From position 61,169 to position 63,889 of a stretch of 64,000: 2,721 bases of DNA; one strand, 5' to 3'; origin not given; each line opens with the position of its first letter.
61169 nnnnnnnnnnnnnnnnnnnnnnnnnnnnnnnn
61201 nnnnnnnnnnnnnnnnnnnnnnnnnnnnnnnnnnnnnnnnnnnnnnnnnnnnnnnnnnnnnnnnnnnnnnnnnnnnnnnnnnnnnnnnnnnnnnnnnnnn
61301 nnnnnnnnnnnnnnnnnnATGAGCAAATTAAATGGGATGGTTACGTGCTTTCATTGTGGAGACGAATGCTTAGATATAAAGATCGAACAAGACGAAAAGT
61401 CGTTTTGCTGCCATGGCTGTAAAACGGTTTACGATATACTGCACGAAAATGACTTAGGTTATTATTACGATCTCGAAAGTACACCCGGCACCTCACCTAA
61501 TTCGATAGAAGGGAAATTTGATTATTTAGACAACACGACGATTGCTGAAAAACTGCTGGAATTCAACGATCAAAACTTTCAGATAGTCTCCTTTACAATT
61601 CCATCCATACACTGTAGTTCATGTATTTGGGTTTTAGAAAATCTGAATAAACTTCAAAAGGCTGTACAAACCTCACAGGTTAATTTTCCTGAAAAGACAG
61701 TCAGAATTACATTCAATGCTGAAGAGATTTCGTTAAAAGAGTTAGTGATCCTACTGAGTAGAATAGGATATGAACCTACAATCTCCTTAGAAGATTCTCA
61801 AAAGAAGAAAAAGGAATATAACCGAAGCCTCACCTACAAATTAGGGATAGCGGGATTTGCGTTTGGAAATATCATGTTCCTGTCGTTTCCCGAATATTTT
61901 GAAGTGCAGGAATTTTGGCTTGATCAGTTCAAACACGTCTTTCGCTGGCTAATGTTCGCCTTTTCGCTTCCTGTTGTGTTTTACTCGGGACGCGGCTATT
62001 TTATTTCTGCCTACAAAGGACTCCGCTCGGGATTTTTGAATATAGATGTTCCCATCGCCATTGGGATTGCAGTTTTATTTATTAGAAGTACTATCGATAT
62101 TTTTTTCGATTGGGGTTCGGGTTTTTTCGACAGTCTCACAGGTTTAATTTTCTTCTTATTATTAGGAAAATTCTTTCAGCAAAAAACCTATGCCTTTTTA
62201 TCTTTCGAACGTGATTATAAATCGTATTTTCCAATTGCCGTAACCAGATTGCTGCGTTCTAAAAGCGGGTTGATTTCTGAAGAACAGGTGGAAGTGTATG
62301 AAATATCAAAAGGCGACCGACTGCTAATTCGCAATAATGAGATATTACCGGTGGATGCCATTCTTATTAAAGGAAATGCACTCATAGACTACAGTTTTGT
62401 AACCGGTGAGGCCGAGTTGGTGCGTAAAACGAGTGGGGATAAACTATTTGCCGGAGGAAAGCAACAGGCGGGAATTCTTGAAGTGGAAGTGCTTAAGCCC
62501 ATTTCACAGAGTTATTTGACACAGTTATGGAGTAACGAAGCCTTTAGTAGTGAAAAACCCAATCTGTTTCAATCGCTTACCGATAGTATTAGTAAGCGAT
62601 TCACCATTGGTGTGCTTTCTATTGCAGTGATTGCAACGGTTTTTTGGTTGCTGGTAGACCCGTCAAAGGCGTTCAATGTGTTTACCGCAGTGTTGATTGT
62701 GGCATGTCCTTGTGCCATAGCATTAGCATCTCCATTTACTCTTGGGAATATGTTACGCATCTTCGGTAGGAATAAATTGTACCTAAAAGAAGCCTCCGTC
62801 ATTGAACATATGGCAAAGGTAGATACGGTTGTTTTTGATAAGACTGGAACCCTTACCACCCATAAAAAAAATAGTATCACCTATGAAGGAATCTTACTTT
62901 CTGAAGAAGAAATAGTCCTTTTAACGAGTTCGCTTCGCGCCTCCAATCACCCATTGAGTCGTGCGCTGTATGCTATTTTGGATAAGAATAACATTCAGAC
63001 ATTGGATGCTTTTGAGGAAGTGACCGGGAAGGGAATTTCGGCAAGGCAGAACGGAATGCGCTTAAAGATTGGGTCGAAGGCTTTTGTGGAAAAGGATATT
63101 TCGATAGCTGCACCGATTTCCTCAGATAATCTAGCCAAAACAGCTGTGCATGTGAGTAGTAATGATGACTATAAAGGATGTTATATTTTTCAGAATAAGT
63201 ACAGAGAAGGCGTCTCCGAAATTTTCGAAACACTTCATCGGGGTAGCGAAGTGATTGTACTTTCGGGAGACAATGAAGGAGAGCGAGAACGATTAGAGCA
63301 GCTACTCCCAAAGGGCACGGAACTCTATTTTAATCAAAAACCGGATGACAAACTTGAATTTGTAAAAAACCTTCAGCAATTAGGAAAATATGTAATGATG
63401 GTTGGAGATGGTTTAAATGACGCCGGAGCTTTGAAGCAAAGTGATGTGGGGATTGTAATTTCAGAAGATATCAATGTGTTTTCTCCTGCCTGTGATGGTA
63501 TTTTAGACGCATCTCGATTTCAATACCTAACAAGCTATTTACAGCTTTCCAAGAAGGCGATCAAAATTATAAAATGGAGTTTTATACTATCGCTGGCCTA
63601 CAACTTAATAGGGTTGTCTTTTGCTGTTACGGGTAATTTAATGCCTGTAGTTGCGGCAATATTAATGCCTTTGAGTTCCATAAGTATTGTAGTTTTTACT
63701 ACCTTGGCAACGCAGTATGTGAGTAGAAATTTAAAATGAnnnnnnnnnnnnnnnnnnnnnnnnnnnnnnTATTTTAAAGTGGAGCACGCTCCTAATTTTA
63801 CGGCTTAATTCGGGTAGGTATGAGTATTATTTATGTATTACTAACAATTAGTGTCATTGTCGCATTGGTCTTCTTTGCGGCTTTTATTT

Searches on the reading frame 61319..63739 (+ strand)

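Call 43: search_protein_families(library=pfam, proteins=[window:61319-63739:+], max_evalue=0.001)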
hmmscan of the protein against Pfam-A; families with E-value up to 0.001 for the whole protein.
window:61319-63739:+ (806 aa): 4 families
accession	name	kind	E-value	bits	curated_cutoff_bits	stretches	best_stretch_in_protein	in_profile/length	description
PF00122.25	E1-E2_ATPase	-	1.1e-34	119.9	28.1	1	320-480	14-176/181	E1-E2 ATPase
PF00702.32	Hydrolase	-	7.1e-19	69.4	26.4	1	501-708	1-190/191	haloacid dehalogenase-like hydrolase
PF12156.14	ATPase-cat_bd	-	5.2e-13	50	27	1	9-81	1-83/86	Putative metal-binding domain of cation transport ATPase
PF00403.32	HMA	-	8.1e-06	26.6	24.8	1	92-152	2-62/62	Heavy-metal-associated domain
